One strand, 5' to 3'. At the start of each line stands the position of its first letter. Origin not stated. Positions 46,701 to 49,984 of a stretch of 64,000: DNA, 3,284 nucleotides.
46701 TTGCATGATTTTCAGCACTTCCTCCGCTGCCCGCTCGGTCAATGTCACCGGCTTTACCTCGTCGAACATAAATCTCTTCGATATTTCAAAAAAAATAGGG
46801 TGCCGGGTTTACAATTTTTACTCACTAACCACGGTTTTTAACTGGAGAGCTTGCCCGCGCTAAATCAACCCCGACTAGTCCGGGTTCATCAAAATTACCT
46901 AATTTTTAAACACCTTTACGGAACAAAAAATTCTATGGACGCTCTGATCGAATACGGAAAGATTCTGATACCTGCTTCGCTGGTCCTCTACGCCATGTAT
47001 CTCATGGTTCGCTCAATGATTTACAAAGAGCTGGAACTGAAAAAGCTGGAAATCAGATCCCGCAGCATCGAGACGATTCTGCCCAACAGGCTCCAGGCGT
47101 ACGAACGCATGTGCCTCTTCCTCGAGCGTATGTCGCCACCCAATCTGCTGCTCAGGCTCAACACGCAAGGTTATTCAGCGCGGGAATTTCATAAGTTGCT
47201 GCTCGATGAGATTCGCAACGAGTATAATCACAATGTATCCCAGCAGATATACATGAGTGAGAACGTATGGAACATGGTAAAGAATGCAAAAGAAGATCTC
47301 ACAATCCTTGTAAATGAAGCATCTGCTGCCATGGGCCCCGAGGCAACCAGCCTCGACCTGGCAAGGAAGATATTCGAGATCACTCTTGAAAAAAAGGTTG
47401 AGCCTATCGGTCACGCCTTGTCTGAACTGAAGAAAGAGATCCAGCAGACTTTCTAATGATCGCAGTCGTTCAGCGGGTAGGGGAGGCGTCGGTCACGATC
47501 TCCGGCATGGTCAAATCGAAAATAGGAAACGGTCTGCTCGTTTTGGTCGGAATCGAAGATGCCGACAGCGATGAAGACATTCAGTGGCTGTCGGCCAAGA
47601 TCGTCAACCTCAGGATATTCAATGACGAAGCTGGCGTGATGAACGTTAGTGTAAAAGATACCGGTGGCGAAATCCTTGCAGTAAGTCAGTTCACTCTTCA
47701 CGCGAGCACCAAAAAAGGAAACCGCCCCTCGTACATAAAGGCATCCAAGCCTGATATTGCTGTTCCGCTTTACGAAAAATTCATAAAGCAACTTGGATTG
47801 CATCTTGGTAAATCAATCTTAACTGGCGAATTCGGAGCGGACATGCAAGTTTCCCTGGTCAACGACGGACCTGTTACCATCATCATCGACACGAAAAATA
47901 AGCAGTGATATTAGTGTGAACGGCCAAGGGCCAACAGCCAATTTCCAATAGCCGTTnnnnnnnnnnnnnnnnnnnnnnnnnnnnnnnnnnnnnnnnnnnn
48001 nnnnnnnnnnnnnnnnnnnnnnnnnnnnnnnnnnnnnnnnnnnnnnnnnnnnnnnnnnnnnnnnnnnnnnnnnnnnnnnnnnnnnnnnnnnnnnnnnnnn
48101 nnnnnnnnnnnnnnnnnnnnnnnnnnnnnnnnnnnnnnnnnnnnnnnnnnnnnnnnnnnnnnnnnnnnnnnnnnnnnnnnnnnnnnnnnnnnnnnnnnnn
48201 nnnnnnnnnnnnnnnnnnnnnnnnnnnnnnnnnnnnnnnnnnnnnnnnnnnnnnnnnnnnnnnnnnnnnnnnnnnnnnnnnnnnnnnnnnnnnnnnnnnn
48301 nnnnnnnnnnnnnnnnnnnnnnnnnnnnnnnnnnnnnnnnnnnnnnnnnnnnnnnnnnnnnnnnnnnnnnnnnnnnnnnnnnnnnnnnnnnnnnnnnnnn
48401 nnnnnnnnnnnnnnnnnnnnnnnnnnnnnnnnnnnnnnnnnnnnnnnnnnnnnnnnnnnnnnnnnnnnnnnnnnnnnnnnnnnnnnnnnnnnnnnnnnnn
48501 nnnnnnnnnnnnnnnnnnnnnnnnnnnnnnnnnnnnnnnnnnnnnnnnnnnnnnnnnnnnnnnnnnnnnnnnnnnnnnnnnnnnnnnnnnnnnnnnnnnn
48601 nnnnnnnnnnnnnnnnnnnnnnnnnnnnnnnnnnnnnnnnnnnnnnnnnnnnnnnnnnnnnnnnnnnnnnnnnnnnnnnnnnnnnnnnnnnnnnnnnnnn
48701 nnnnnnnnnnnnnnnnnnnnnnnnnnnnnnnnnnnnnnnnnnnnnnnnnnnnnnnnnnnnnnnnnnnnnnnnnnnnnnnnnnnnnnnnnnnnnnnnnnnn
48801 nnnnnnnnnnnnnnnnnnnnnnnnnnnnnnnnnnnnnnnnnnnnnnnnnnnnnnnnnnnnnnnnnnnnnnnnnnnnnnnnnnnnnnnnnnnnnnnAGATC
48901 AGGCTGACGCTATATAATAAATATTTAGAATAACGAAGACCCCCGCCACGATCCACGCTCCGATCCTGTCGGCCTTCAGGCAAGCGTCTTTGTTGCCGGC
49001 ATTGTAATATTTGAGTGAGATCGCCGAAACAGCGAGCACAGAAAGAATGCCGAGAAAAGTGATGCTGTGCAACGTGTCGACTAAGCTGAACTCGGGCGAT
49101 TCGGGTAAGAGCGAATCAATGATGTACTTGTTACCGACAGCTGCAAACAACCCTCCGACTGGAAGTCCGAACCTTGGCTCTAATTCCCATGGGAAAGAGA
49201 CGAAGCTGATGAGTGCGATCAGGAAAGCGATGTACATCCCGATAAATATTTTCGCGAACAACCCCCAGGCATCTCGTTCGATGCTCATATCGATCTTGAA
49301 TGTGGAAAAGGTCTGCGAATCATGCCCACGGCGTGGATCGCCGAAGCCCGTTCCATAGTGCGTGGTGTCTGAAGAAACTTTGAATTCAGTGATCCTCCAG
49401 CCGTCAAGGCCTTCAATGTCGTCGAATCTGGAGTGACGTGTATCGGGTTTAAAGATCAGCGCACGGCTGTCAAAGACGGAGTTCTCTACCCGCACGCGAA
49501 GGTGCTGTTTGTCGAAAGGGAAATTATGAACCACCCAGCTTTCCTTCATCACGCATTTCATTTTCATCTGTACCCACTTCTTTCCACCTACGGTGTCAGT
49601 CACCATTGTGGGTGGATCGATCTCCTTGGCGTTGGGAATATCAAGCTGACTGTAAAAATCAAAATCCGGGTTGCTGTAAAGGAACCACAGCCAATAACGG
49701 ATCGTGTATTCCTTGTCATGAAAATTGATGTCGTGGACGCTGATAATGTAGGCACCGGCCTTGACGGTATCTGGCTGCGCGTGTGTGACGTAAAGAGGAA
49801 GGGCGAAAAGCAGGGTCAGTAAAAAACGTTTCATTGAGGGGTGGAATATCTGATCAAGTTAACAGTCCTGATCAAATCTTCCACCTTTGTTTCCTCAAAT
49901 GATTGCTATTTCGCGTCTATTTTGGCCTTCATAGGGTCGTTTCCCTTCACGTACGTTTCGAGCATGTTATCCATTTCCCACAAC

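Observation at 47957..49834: Tandem pair of bacterial pentameric ligand-gated ion-channel (Cys-loop receptor family) homologues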

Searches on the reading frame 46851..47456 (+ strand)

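Call 18: search_protein_families(library=pfam, proteins=[window:46851-47456:+], max_evalue=0.01)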
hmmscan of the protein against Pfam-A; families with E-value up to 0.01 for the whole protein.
window:46851-47456:+ (201 aa): 1 family
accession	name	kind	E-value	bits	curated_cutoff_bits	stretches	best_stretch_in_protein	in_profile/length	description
PF25589.1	DUF7935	-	4.3e-60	202.5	27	1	31-199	2-170/171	Family of unknown function (DUF7935)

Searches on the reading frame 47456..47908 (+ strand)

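Call 18: search_protein_families(library=pfam, proteins=[window:47456-47908:+], max_evalue=0.01)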
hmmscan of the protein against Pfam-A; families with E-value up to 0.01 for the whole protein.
window:47456-47908:+ (150 aa): 1 family
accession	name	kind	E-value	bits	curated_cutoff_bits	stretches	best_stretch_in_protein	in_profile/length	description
PF02580.21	Tyr_Deacylase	-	5.6e-58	195.8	25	1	3-145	2-144/144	D-Tyr-tRNA(Tyr) deacylase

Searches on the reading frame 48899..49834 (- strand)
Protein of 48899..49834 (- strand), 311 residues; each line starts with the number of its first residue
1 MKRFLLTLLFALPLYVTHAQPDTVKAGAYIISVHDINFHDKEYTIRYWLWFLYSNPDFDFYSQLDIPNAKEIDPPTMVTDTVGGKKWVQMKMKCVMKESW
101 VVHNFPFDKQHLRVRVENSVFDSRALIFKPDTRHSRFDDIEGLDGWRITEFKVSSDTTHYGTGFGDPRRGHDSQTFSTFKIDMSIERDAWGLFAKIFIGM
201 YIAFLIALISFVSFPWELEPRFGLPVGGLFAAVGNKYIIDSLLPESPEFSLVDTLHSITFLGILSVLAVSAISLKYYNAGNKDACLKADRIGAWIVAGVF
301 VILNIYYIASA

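Call 3: search_protein_families(library=pfam, proteins=[window:48899-49834:-], max_evalue=10)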
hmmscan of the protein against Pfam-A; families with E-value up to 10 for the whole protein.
window:48899-49834:- (311 aa): 1 family
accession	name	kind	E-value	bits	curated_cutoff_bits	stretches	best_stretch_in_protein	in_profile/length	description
PF02931.28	Neur_chan_LBD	-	0.006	16.5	26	1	88-152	116-176/216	Neurotransmitter-gated ion-channel ligand binding domain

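Call 4: search_protein_families(library=ncbifam, proteins=[window:48899-49834:-], max_evalue=10)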
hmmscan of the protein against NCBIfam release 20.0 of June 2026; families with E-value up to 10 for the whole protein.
window:48899-49834:- (311 aa): 2 families
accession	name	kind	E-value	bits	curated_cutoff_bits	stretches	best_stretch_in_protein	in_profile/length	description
NF033918.0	LGIC_1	subfamily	1e-06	28.4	500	1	101-294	107-300/305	ligand-gated ion channel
TIGR00860.1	LIC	subfamily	0.00014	20.8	280.2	1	88-278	153-332/462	cation transporter family protein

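Call 6: search_solved_structures(query=window:48899-49834:-, max_evalue=10, show_alignments=3)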
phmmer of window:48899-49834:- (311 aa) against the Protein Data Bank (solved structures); distinct sequences matched with E-value up to 10: 30.
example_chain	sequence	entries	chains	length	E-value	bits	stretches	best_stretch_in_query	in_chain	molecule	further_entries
4yeu_A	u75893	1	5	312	0.0021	20.5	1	104-281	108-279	Cys-loop ligand-gated ion channel,Proton-gated ion channel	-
6hyw_A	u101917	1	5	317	0.0054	19.2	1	67-281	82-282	Proton-gated ion channel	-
4hfb_A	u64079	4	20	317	0.0061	19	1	67-281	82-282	Proton-gated ion channel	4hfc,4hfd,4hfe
5mur_A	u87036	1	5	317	0.0061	19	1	67-281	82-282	Proton-gated ion channel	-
4lmk_A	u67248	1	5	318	0.007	18.8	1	66-281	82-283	Proton-gated ion channel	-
4ire_A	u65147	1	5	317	0.007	18.8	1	66-281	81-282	Proton-gated ion channel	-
9lbe_A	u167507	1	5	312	0.0082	18.6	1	67-281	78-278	Proton-gated ion channel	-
9lbd_A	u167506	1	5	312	0.0088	18.5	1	66-281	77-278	Proton-gated ion channel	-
5hcm_A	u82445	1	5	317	0.0091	18.4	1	67-281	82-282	Proton-gated ion channel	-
3tlw_A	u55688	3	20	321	0.0092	18.4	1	67-281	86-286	Glr4197 protein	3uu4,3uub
5mvm_A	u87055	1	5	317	0.0094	18.4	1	66-281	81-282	Proton-gated ion channel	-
6f15_A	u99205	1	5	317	0.0099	18.3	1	67-281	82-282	Proton-gated ion channel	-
5v6n_C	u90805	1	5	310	0.011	18.1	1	66-281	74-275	Proton-gated ion channel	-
5nkj_A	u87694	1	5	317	0.024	17.1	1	66-281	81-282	Proton-gated ion channel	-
6hyr_A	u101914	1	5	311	0.025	17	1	67-281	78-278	Proton-gated ion channel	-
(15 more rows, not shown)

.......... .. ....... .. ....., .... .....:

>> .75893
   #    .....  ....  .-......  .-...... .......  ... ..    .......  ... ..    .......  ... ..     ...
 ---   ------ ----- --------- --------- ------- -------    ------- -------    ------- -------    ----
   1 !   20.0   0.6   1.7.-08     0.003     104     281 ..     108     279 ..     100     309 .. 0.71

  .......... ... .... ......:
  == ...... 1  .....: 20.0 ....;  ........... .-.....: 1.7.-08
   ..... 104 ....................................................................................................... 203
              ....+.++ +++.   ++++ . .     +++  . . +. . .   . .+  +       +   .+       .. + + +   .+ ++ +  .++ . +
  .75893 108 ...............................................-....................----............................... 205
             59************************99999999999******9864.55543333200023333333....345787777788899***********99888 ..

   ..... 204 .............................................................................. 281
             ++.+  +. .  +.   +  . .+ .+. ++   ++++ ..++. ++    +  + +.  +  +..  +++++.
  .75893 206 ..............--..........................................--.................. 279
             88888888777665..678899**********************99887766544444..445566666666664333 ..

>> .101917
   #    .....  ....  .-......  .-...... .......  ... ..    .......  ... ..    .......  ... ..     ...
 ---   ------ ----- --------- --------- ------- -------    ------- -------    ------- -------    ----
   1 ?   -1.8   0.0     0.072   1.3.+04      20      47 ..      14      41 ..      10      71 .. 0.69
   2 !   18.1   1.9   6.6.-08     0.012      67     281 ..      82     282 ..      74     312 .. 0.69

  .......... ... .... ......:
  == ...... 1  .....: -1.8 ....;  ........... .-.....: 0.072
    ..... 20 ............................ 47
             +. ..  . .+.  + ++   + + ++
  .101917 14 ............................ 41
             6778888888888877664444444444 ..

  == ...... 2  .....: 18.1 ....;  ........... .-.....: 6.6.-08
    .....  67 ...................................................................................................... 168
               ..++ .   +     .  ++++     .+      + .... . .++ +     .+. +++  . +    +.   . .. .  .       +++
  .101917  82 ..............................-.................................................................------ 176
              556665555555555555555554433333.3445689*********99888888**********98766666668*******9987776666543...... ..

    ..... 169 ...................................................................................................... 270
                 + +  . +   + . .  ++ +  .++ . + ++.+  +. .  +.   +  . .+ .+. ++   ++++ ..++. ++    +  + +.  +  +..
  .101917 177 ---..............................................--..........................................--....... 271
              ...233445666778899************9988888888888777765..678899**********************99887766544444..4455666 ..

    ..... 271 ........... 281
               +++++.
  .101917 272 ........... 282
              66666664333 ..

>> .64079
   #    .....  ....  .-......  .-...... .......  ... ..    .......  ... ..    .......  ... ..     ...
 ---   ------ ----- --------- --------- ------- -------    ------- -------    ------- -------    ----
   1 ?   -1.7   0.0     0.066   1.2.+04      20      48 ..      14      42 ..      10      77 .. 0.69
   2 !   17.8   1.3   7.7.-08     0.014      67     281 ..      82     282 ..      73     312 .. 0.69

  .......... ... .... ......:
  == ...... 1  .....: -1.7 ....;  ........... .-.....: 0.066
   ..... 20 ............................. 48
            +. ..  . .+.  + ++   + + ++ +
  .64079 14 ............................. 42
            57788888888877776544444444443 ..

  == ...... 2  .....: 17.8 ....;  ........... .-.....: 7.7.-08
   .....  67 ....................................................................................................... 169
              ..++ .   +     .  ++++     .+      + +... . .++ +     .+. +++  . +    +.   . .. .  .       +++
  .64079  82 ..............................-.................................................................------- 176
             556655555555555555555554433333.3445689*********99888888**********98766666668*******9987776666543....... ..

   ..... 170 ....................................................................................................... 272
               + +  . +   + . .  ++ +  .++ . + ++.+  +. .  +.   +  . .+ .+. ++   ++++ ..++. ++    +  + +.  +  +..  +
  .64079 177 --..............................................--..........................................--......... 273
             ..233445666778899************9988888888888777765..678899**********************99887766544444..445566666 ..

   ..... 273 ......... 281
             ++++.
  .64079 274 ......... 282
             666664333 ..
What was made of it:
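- Closest known: ELIC. Same: ELIC chains are weaker hits than GLIC (E 0.09-0.4 with a single sequence, call 6).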

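Call 58: list_cluster_members(proteins=[window:48899-49834:-, P0001, P0054, P0003])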
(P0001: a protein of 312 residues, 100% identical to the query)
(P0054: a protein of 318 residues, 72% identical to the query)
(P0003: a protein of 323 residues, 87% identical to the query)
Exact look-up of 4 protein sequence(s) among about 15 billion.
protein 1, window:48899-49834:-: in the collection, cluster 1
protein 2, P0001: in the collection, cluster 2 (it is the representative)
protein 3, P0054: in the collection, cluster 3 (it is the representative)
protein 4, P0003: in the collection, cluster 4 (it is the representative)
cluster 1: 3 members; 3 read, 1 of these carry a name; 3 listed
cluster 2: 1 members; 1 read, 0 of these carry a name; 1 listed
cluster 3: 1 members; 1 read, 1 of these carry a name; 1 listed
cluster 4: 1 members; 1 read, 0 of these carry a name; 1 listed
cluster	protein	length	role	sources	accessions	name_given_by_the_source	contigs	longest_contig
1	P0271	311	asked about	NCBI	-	-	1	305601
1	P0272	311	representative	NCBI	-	-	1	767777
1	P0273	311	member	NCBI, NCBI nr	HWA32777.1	MAG TPA: hypothetical protein VG737_01540 [Cyclobacteriaceae bacterium] | hypothetical protein [Cyclobacteriaceae bacterium]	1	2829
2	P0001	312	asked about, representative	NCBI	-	-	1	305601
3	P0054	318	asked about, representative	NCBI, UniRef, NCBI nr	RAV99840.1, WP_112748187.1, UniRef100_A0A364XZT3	ligand-gated ion channel [Pseudochryseolinea flava] | Neurotransmitter-gated ion-channel ligand-binding domain-containing protein n=1 ... | hypothetical protein [Pseudochryseolinea flava]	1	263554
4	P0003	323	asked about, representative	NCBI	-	-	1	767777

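Call 74: predict_structure(alignment_id=A4)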
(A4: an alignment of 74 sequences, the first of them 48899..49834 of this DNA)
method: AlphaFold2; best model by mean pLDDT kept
length: 311 residues; sequences in the alignment: 74
mean_pLDDT: 91.8   pTM: 0.79
mean pLDDT of the five models: 91.8, 91.2, 90.9, 89.9, 89.2
residues with pLDDT >= 90: 248; 70-90: 49; 50-70: 14; < 50: 0
segments of 3 or more residues with pLDDT < 50: none
pLDDT, mean of each block of 10 residues (from residue 1): 71 66 96 91 96 94 94 95 95 95 91 95 94 91 80 96 82 91 92 93 97 94 97 94 85 96 98 97 97 98 97 91
secondary structure, 60 per line:
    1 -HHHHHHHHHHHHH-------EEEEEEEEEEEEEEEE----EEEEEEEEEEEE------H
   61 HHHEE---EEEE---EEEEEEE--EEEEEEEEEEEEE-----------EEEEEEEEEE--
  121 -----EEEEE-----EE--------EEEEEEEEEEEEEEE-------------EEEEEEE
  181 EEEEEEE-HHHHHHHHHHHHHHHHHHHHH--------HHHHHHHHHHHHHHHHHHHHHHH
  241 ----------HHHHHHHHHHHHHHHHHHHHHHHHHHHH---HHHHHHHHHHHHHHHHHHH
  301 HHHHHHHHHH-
elements in order: H2-14 E22-37 E42-53 H60-63 E69-72 E76-82 E85-97 E109-118 E126-130 E146-160 E174-187 H189-209 H218-240 H251-278 H282-310
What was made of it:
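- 48899..49834 (-): Gene A (upstream paralogue), 311 aa pLGIC subunit: signal peptide 1-19, periplasmic beta-sandwich about 20-187, M1 189-209, M2 218-240, M3 251-278, M4 282-310. AF2 model pLDDT 91.8, pTM 0.79 (call 74).
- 49103..49174 (-): Pore-lining M2 of A with the M2-M3 proline (R221-P244): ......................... The M2 helix has pLDDT 94-97 (call 74).
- On pLGIC / Pro-loop receptor superfamily: AF2 model of A: pLDDT 91.8, strands 22-187, helices 189-209, 218-240, 251-278 and 282-310 (call 74).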

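Call 76: fold_search(model_id=the predicted structure, library=pdb)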
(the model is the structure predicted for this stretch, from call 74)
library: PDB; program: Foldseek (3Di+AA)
matches with E <= 10: 1383; with E <= 0.001: 1107
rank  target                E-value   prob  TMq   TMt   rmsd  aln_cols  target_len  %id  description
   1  6f0m_A                4.9e-21  1.00  0.77  0.77   5.4       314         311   15  GLIC mutant E35Q (released 2018-01-10)
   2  6f16_A                9.3e-21  1.00  0.77  0.77   5.3       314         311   15  GLIC mutant H277Q (released 2018-01-10)
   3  6hyw_A                1.4e-20  1.00  0.77  0.77   5.3       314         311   16  THE GLIC PENTAMERIC LIGAND-GATED ION CHANNEL MUTANT Y119F (released 2018-12-19)
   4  4hfb_A                1.5e-20  1.00  0.76  0.76   5.4       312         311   16  The GLIC pentameric Ligand-Gated Ion Channel F14'A ethanol-sensitive mutant (Apo) (released 2013-04-17)
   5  5mzr_A                1.7e-20  1.00  0.74  0.74   8.0       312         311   16  X-ray structure of the H235Q mutant of GLIC in complex with propofol (released 2018-02-14)
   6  6f0n_A                1.8e-20  1.00  0.76  0.76   5.4       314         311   15  GLIC mutant E82A (released 2018-01-10)
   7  6hz1_A                2.3e-20  1.00  0.76  0.76   5.4       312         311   16  THE GLIC PENTAMERIC LIGAND-GATED ION CHANNEL MUTANT E243C (released 2018-12-19)
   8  6f0u_A                2.3e-20  1.00  0.72  0.72   8.0       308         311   16  GLIC mutant E35A (released 2018-01-10)
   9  5mvm_A                2.5e-20  1.00  0.73  0.73   8.0       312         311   16  X-ray structure of the F14'A -N15'A double mutant of GLIC in complex with propofol (released 2018-03-14)
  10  9pky_D                4.2e-20  1.00  0.81  0.74   3.8       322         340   16  Alpha1/Beta Heteromeric Glycine receptor in the presence of 0.200 mM strychnine and 2000 nM ivermectin (released 2026-01-07)
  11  4ila_E                4.2e-20  1.00  0.77  0.77   4.0       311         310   15  The pentameric ligand-gated ion channel GLIC A237F in complex with Cesium (released 2013-02-20)
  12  6f13_A                4.2e-20  1.00  0.73  0.73   8.0       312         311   16  GLIC mutant E75A (released 2018-01-10)
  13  6hy5_A                4.5e-20  1.00  0.76  0.76   5.4       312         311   16  THE GLIC PENTAMERIC LIGAND-GATED ION CHANNEL MUTANT Q193C (released 2018-12-19)
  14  8bhg_A                5.0e-20  1.00  0.77  0.71   4.9       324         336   12  GABA-A receptor a5 heteromer - a5V2 - Bretazenil (released 2023-11-15)
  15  8bhg_C                5.6e-20  1.00  0.77  0.72   4.4       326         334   12  GABA-A receptor a5 heteromer - a5V2 - Bretazenil (released 2023-11-15)
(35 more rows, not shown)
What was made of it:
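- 48899..49834 (-): Foldseek: GLIC TM 0.77, GlyR alpha3 TM 0.82 (call 76).
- Closest known: Animal heteromeric pLGICs. Same: GlyR chains give the highest TM-scores for model A (0.80-0.82, call 76).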
